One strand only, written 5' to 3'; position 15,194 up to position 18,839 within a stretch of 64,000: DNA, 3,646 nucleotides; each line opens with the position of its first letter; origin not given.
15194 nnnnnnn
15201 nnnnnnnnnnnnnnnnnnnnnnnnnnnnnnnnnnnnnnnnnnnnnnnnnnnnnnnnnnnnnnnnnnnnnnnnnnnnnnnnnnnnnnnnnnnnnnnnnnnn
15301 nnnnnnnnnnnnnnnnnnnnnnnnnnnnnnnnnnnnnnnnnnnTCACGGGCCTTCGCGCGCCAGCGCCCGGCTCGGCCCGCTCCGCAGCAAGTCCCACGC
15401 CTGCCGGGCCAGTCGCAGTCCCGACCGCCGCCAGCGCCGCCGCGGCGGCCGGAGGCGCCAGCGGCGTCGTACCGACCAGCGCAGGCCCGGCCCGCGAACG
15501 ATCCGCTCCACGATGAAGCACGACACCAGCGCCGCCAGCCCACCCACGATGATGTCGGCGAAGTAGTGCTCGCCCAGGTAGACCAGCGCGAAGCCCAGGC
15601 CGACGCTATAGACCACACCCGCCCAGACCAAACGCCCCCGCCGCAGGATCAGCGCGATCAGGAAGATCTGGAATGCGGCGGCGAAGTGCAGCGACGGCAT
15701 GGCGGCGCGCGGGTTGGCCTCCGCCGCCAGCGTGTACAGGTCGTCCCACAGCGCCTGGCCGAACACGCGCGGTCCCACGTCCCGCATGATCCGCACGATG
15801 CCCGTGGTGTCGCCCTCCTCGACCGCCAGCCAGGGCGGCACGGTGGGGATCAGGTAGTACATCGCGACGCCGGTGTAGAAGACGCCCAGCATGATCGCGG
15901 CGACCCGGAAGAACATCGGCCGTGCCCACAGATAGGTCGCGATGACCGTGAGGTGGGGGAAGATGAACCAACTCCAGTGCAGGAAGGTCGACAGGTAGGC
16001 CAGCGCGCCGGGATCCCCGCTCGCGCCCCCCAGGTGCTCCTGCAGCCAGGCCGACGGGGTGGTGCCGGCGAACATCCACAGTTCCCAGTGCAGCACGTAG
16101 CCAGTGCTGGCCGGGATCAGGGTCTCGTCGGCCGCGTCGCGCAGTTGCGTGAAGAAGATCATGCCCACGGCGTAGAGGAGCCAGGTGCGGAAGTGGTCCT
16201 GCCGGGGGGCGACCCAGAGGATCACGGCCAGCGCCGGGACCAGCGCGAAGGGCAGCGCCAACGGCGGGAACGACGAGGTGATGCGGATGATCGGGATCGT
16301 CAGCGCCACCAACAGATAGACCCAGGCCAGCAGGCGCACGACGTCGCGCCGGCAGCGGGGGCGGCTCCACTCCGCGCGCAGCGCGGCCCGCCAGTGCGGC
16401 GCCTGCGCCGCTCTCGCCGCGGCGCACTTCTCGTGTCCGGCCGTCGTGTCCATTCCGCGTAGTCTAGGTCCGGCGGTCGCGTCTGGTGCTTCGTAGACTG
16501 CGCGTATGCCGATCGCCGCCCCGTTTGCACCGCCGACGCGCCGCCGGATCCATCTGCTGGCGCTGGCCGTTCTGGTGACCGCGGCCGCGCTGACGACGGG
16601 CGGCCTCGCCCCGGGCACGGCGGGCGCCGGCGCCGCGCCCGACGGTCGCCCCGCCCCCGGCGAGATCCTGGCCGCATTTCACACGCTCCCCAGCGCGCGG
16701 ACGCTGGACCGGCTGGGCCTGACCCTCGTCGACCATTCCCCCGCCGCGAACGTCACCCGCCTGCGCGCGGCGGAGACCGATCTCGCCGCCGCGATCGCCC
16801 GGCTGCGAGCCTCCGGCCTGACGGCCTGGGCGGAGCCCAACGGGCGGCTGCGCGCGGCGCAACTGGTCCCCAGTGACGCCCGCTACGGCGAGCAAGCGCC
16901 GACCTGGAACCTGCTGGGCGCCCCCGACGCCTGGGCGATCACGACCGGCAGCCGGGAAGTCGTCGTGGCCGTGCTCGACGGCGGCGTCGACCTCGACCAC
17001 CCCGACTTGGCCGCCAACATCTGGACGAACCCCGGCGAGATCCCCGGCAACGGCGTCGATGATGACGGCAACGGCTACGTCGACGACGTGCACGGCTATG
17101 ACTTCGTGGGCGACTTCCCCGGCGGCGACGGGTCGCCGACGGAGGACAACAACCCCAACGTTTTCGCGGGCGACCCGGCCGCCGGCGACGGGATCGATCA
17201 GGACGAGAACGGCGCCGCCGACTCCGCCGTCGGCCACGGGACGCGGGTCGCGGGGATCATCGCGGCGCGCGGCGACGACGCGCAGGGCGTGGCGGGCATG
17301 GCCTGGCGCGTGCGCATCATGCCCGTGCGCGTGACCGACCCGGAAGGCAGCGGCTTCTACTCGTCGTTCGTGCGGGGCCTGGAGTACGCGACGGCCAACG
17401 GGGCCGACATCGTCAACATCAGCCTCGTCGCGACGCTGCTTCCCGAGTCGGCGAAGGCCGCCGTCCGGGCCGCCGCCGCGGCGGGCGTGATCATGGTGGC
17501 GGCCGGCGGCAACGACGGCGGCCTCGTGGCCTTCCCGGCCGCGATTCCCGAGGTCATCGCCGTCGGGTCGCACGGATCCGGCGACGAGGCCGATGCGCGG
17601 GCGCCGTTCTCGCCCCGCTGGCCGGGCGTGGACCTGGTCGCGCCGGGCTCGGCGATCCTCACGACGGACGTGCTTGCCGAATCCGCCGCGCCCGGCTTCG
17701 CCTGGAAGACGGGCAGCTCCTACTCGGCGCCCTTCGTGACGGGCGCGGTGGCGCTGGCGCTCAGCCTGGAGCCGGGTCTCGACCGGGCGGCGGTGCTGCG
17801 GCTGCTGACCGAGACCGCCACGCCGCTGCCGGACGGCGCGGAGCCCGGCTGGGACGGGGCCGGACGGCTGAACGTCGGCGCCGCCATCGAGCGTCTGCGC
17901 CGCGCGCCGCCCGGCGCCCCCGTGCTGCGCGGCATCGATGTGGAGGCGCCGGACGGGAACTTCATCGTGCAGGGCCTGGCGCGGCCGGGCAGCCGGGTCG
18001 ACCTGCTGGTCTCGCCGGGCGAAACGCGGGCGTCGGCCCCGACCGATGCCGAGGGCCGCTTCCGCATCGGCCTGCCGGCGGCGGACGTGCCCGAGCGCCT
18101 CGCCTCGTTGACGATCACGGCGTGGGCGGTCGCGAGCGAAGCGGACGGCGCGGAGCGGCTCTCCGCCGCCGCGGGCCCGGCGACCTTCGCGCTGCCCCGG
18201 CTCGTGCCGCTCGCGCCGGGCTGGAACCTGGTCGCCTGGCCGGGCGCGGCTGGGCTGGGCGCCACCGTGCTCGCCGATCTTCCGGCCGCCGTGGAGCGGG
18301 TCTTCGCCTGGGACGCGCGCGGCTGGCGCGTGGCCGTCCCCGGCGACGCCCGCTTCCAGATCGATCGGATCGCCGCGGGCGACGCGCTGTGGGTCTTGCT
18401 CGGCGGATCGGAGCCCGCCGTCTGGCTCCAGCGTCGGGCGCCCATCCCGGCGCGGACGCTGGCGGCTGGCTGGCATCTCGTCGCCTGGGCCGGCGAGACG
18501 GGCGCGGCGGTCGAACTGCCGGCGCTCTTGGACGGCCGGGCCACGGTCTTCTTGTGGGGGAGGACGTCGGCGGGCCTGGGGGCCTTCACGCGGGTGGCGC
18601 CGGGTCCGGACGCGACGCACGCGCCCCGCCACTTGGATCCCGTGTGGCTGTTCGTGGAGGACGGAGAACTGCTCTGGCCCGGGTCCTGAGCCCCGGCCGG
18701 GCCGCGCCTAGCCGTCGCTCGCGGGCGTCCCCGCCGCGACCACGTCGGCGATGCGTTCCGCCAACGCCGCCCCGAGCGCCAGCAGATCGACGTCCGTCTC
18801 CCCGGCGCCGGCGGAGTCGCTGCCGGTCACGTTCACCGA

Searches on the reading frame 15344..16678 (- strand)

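Call 67: search_protein_families(library=pfam, proteins=[window:15344-16678:-], max_evalue=0.0001)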
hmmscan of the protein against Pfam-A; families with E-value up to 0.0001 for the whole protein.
window:15344-16678:- (444 aa): 2 families
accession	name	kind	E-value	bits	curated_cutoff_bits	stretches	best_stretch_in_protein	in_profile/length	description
PF14378.12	PAP2_3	-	1.4e-20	74.3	27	1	226-387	28-188/190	PAP2 superfamily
PF01569.27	PAP2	-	1.3e-05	25.4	27.2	1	317-392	47-123/130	PAP2 superfamily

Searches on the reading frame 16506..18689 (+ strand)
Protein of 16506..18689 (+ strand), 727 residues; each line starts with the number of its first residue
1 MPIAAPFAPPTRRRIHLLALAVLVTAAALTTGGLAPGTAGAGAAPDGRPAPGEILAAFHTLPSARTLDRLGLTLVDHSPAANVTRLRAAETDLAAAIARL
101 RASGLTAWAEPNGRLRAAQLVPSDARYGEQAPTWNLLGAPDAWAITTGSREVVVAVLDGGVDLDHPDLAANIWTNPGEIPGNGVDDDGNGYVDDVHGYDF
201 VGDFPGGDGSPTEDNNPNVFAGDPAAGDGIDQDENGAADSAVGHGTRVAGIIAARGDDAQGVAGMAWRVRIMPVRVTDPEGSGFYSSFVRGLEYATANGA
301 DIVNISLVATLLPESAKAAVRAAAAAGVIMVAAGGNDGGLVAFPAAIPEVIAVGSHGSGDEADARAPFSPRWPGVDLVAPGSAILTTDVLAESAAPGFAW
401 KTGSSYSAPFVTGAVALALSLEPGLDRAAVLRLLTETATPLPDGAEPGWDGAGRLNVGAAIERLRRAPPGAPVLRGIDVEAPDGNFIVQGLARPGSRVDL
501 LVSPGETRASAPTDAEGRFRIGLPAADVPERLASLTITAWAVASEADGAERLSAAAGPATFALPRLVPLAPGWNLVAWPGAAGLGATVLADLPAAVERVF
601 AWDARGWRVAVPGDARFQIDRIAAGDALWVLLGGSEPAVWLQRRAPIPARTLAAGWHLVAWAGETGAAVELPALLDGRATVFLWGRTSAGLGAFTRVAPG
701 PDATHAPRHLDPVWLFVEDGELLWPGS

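Call 9: search_protein_families(library=pfam, proteins=[window:16506-18689:+], max_evalue=0.1)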
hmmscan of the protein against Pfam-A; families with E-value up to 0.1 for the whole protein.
window:16506-18689:+ (727 aa): 3 families
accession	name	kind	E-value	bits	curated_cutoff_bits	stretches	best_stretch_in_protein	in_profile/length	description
PF00082.27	Peptidase_S8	-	7.6e-44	150.6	21.8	1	150-450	2-285/288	Subtilase family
PF22148.1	Fervidolysin_NPro-like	-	0.0045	17.8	21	1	42-112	8-81/81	Fervidolysin N-terminal prodomain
PF13620.12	CarboxypepD_reg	-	0.059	14.2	32.3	0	494-526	15-48/82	Carboxypeptidase regulatory-like domain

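Call 10: search_protein_families(library=ncbifam, proteins=[window:16506-18689:+], max_evalue=0.1)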
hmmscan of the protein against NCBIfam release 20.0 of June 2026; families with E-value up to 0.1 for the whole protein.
window:16506-18689:+ (727 aa): 6 families
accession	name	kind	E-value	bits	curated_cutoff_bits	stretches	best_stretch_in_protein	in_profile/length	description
TIGR03921.1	T7SS_mycosin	equivalog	6e-41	140.7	278.75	2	216-464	27-288/353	type VII secretion-associated serine protease mycosin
NF033595.1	denti_PrtP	equivalog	4.8e-27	94.8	300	2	303-465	342-506/606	dentilisin complex serine proteinase subunit PrtP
TIGR03895.1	protease_PatA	subfamily_domain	5.3e-18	65.1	421.05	1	244-466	1-230/606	PatA/PatG family cyanobactin maturation protease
NF049966.1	QH_SP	equivalog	3e-14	52.9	165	1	234-438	32-211/219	subtilisin-like serine protease QhpE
NF051851.1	AtpSerPepEprS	equivalog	0.00034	18.8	1700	1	394-471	293-366/988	autotransporter serine peptidase EprS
NF040809.1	germ_prot_CspBA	exception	0.024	12.2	1250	0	231-338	711-825/1099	bifunctional germination protease/germinant receptor pseudoprotease CspBA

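Call 42: find_encoding_contigs(protein=window:16506-18689:+, flank=1000, max_places=3)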
Protein window:16506-18689:+ (727 aa): no gene with exactly this product is on record in the collection.
